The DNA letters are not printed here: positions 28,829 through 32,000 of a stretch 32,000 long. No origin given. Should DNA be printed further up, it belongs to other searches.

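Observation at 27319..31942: Candidate undescribed system: co-oriented make/break/sense cyclic-nucleotide cluster ending in a 987-aa cNMP-binding protein of unknown architecture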

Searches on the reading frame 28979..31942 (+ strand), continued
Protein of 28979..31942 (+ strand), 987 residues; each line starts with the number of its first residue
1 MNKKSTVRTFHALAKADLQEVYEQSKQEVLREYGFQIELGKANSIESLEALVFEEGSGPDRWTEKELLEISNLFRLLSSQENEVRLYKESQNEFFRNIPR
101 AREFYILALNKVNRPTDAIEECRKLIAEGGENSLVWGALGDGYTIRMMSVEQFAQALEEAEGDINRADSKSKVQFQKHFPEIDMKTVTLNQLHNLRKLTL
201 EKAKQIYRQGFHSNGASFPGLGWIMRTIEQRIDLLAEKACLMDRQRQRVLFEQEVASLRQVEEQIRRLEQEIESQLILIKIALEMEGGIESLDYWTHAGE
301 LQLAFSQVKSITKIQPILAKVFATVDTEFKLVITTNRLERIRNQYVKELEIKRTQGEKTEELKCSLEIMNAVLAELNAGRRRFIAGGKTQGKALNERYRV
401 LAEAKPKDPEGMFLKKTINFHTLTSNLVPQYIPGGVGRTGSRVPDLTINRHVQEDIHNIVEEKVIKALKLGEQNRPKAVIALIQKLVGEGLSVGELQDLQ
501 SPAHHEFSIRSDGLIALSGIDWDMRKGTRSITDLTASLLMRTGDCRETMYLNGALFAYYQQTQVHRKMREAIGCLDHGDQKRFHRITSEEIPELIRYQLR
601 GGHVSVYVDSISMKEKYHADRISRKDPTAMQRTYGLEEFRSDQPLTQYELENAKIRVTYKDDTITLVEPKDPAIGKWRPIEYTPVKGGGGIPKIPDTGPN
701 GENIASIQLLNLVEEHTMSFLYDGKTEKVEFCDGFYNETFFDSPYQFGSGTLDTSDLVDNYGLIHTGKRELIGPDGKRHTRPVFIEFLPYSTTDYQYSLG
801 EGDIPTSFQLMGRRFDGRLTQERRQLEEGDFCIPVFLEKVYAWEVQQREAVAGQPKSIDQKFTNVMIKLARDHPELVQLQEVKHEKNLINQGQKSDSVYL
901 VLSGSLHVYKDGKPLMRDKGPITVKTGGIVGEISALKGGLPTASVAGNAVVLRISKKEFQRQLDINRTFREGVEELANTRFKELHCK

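Call 44: search_protein_families(library=pfam, alignment_id=A3, max_evalue=1)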
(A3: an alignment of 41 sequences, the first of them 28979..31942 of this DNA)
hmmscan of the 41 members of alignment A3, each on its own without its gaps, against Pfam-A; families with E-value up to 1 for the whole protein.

A. member 1, window:28979-31942:+ (987 aa): 6 families
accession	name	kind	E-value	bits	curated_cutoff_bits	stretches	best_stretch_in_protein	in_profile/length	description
PF00027.35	cNMP_binding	-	1.2e-08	35.2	27.5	1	881-964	3-87/89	Cyclic nucleotide-binding domain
PF20308.4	TPR-S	-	9e-05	23.4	27.6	1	87-160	9-78/102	Tetratricopeptide Repeats-Sensor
PF24767.1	UBA_At5g58720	-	0.093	13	27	1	149-167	18-36/44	At5g58720 UBA-like domain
PF13428.12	TPR_14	-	0.14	13.3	23.5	1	99-141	1-43/44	Tetratricopeptide repeat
PF18208.6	NES_C_h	-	0.43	11.3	26.6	1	117-201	24-105/109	Nicking enzyme C-terminal middle helical domain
PF18052.6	Rx_N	-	0.7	10.5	27.7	0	250-284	12-46/93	Rx N-terminal domain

B. families by the number of members that match (of 41 scanned): 46 families (the first 25 are shown)
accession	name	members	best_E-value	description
PF20308.4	TPR-S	35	3.6e-11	Tetratricopeptide Repeats-Sensor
PF00027.35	cNMP_binding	23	8e-12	Cyclic nucleotide-binding domain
PF13428.12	TPR_14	11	0.0083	Tetratricopeptide repeat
PF13281.12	MAP3K_TRAF_bd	7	1.8e-10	MAP3K TRAFs-binding domain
PF18208.6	NES_C_h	4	0.018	Nicking enzyme C-terminal middle helical domain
PF14559.12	TPR_19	2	0.018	Tetratricopeptide repeat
PF12773.13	DZR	1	5.7e-06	Double zinc ribbon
PF13240.11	Zn_Ribbon_1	1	6e-06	zinc-ribbon domain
PF02743.24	dCache_1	1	0.027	Cache domain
PF23161.1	HTH_RNase_II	1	0.03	Double HTH domain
PF23493.1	CysS_C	1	0.03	Cysteinyl-tRNA ligase anticodon binding domain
PF15347.11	PAG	1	0.037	Phosphoprotein associated with glycosphingolipid-enriched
PF13432.12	TPR_16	1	0.05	Tetratricopeptide repeat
PF08346.17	AntA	1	0.052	AntA/AntB antirepressor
PF01519.22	DUF16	1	0.057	Protein of unknown function DUF16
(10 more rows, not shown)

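Call 59: find_related_loci(query=A1, collection=metagenome_contigs, flank=10000)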
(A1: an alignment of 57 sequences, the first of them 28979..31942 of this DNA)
Query A1 (987 aa) in metagenome_contigs; peptide patterns used: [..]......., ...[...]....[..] (x = any residue, [..] = any of these).
79 stretches matched a pattern; 42 encode a relative of the query (tblastn E <= 1e-3); 42 distinct loci.
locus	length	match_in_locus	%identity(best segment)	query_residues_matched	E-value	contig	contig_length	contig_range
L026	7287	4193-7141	85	1-983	0e+0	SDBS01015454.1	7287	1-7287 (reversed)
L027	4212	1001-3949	85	1-983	0e+0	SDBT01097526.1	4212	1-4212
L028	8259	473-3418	84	1-983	0e+0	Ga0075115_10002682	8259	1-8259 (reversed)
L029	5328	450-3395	84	1-983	0e+0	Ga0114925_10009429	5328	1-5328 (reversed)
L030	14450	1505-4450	83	1-983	0e+0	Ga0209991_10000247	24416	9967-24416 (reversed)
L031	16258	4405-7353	84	1-983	0e+0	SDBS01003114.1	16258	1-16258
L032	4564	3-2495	83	152-983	0e+0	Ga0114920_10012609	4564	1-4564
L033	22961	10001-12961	64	1-983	0e+0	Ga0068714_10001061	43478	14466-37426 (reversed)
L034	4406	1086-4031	56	1-982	0e+0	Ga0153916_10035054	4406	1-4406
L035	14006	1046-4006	56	1-987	0e+0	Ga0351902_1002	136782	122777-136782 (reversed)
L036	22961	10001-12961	56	1-987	0e+0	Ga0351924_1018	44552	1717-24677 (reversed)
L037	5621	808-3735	55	5-982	0e+0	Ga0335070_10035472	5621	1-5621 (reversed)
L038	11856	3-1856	84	366-983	0e+0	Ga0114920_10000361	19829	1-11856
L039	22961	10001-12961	56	1-987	0e+0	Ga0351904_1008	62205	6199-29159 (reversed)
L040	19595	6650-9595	49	1-980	0e+0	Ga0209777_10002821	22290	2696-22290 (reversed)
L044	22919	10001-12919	47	9-981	0e+0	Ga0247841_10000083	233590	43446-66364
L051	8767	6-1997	49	317-980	0e+0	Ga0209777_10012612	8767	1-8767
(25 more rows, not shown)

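Call 67: find_related_loci(query=A1, collection=viral_contigs, flank=10000)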
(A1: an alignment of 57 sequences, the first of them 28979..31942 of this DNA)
Query A1 (987 aa) in viral_contigs; peptide patterns used: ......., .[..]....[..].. (x = any residue, [..] = any of these).
251 stretches matched a pattern; 1 encode a relative of the query (tblastn E <= 1e-3); 1 distinct loci.
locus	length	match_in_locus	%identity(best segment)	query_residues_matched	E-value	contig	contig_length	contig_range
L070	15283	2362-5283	50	6-981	0e+0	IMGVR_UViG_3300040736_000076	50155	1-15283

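Call 72: search_protein_families(library=pfam, proteins=[L003:13988-14782:-, L033:8137-8931:+, L033:7196-8062:+, L033:9060-9842:+, L051:2441-4693:+, L044:13011-16388:+, L070:1038-1844:-, L070:5374-6399:+, L070:6559-11052:+], max_evalue=10)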
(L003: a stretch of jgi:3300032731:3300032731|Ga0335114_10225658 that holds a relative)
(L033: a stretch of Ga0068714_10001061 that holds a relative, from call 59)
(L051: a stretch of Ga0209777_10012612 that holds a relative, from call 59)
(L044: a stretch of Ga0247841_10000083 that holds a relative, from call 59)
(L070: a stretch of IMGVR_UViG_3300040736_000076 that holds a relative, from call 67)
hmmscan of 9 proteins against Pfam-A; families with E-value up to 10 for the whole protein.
L003:13988-14782:- (264 aa): 0 families

L033:8137-8931:+ (264 aa): 0 families

L033:7196-8062:+ (288 aa): 3 families
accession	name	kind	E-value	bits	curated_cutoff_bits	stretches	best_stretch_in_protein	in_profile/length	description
PF14654.11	Epiglycanin_C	-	0.015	15.9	27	1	253-285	6-39/91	Mucin, cleavage site, TM and cytoplasmic tail region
PF18330.7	Lig_C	-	0.3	11.5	25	1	114-162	32-79/125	Ligase Pab1020 C-terminal region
PF20692.3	cpSF2-GREB1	-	6.9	5.6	26.2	1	55-238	442-623/716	Circularly permuted SF2 helicase found in GREB1 proteins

L033:9060-9842:+ (260 aa): 3 families
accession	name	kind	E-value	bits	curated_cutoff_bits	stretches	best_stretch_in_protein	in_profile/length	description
PF12706.13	Lactamase_B_2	-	4.2e-12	46.5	27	1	41-202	26-182/200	Beta-lactamase superfamily domain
PF02112.21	PDEase_II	-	1.3e-06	28.3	23.7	1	41-129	78-173/340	cAMP phosphodiesterases class-II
PF00753.33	Lactamase_B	-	1.1e-05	25.9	22.7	1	41-71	39-69/196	Metallo-beta-lactamase superfamily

L051:2441-4693:+ (750 aa): 2 families
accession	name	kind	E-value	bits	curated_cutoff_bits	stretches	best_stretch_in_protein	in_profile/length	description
PF05226.16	CHASE2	-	2e-55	188.6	26.3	1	39-392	4-256/257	CHASE2 domain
PF00211.25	Guanylate_cyc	-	6.3e-22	78.5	21.9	1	492-665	7-175/183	Adenylate and Guanylate cyclase catalytic domain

L044:13011-16388:+ (1125 aa): 17 families
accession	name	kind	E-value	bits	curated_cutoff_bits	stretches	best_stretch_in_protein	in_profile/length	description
PF00211.25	Guanylate_cyc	-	6.8e-28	97.9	21.9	1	92-274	6-181/183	Adenylate and Guanylate cyclase catalytic domain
PF13191.12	AAA_16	-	1e-22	81.8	32.6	1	294-480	1-166/167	AAA ATPase domain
PF12773.13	DZR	-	3.6e-10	40.3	27.3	1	3-46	1-45/45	Double zinc ribbon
PF13424.12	TPR_12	-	1.1e-07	32.3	30.1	4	835-902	6-75/77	Tetratricopeptide repeat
PF13240.11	Zn_Ribbon_1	-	2.1e-06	27.8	25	2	28-49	2-23/23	zinc-ribbon domain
PF17874.7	TPR_MalT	-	5.5e-05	23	45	1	833-1104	41-309/336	MalT-like TPR region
PF00515.34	TPR_1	-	0.0014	18.8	27.8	2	954-979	3-28/34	Tetratricopeptide repeat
PF07719.23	TPR_2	-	0.0018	18.7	27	1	954-974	3-23/34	Tetratricopeptide repeat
PF00990.26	GGDEF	-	0.0095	16.2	23.8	1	79-201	17-132/161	Diguanylate cyclase, GGDEF domain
PF13401.12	AAA_22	-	0.015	16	27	1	317-488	5-126/130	AAA domain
PF13374.12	TPR_10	-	0.015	15.8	27.5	1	876-900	6-30/42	Tetratricopeptide repeat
PF24463.1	DUF7577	-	0.061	13.4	28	2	3-25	5-27/27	Domain of unknown function (DUF7577)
PF23019.1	DUF7033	-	0.15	12.9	27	0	339-400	21-84/90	Family of unknown function (DUF7033)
PF12862.13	ANAPC5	-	0.26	11.8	23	1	842-917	8-83/91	Anaphase-promoting complex subunit 5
PF17032.10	Zn_ribbon_15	-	0.76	11.1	28.9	1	25-46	52-73/73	zinc-ribbon family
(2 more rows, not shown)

L070:1038-1844:- (268 aa): 6 families
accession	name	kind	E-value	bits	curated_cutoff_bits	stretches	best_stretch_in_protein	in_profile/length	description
PF02540.23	NAD_synthase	-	3.1e-48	164.4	21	1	13-222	2-203/242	NAD synthase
PF03054.22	tRNA_Me_trans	-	0.00025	21.2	20.6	1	33-75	4-46/202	tRNA methyl transferase HUP domain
PF06508.19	QueC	-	0.00037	20.5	22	1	33-105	3-71/210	Queuosine biosynthesis protein QueC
PF02568.20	ThiI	-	0.0014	18.7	20.5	1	35-106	9-80/197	Thiamine biosynthesis protein (ThiI)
PF04122.17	CW_binding_2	-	0.14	13.1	24.9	1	30-62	19-46/73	Cell wall binding domain 2 (CWB2)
PF22301.2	AUDH_beta_propeller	-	0.24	11.6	27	1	97-171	88-156/179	Aldos-2-ulose dehydratase, beta-propeller domain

L070:5374-6399:+ (341 aa): 2 families
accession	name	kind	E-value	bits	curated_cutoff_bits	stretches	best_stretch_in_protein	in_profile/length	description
PF03851.20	UvdE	-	2e-54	185.1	24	1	58-305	15-264/275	UV-endonuclease UvdE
PF01261.30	AP_endonuc_2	-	3.9e-09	37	31.1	1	123-289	26-189/249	Xylose isomerase-like TIM barrel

L070:6559-11052:+ (1497 aa): 13 families
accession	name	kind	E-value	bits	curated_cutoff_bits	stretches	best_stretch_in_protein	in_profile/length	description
PF10114.15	PocR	-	1e-45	155.9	23.9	1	811-973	1-162/162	Sensory domain found in PocR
PF13185.12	GAF_2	-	4.6e-30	105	28.6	1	512-656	1-136/136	GAF domain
PF13426.13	PAS_9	-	4.4e-27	94.8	27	3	678-775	4-103/103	PAS domain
PF08447.18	PAS_3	-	5.6e-25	87.9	25.6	3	1023-1105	7-89/89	PAS fold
PF00497.25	SBP_bac_3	-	2.7e-22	79.4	26.4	1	59-274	1-130/132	Bacterial extracellular solute-binding proteins, family 3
PF08448.16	PAS_4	-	4.2e-18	66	23.1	4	999-1113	1-110/110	PAS fold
PF02518.31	HATPase_c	-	2.2e-17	63.9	26.4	1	1389-1494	4-107/111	Histidine kinase-, DNA gyrase B-, and HSP90-like ATPase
PF00989.32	PAS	-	8.1e-16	58.5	22.6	2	671-772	7-112/113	PAS fold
PF13188.13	PAS_8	-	2.7e-09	37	21.8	2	342-395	1-55/65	PAS domain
PF01590.32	GAF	-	1.2e-08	36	22.4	1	515-652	2-130/133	GAF domain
PF00512.31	HisKA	-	0.02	15.3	26.9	1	1277-1331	2-51/66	His Kinase A (phospho-acceptor) domain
PF13492.12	GAF_3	-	0.033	15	27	1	514-651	1-123/129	GAF domain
PF10674.14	Ycf54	-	0.14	12.9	25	1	1242-1294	13-66/92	Ycf54 protein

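Call 73: search_protein_families(library=padloc, proteins=[L003:13988-14782:-, L033:8137-8931:+, L033:7196-8062:+, L033:9060-9842:+, L007:235-1749:-, L008:6234-9695:-, P0223, P0253], max_evalue=0.1)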
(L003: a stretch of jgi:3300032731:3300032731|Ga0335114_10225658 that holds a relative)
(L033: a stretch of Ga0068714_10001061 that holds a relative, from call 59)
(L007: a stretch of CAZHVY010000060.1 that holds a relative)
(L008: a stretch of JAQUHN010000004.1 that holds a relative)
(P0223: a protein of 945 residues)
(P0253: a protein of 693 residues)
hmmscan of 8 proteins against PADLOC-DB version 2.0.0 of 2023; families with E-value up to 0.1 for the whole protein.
L003:13988-14782:- (264 aa): 0 families

L033:8137-8931:+ (264 aa): 0 families

L033:7196-8062:+ (288 aa): 3 families
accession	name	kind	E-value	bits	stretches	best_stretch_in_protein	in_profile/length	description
PDLC00553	JetC2|JetC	-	0.014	11.2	1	50-228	795-971/1361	DUF3584 domain; MukB-like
PDLC00513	JetC1|JetC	-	0.044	9.8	1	41-279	248-486/1140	DUF3584 domain; MukB-like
PDLC03868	LmuB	-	0.075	9.3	1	51-247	297-486/1035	-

L033:9060-9842:+ (260 aa): 1 family
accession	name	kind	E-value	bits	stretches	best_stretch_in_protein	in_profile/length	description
PDLC00435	ThsB1|ThsB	-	0.0057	14.3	1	29-77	50-94/281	TIR-like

L007:235-1749:- (504 aa): 0 families

L008:6234-9695:- (1153 aa): 16 families
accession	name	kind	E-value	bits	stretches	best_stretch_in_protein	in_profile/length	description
PDLC00734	PycC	-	3.7e-20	70.4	1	61-247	145-338/374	Pycsar cyclase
PDLC02367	PycC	-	2.2e-13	48.2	1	98-249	40-188/226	-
PDLC02370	PycC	-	2e-12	45.2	1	99-245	79-230/340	-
PDLC02369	PycC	-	1.2e-10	39.4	1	100-261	45-200/248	-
PDLC00766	PycC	-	2.1e-08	31.9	1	101-249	43-191/232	Pycsar cyclase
PDLC00765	PycC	-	1.3e-07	29.1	1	101-250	257-409/477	Pycsar cyclase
PDLC00764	PycC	-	5.4e-07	26.9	1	98-239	91-239/449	Pycsar cyclase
PDLC00767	PycC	-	3.4e-06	24.6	1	98-171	89-162/337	Pycsar cyclase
PDLC00763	PycC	-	5.4e-06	24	1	100-262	52-217/268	Pycsar cyclase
PDLC02368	PycC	-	0.00016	19.4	1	97-239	40-183/234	-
PDLC02891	DpdH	-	0.00046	16.6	1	305-361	56-115/1009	DpdH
PDLC01994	RtcR_PspF1--CARF_AAA_HTH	-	0.0012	16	1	311-364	172-221/468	-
PDLC02366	PycC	-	0.0054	13.7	2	144-246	324-426/486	-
PDLC01169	TPR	-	0.028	11.8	0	859-951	129-220/252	TPR repeats containing protein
PDLC05035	PDC-S53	-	0.055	9.5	1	322-355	510-543/900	-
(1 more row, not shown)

P0223 (945 aa): 0 families

P0253 (693 aa): 0 families
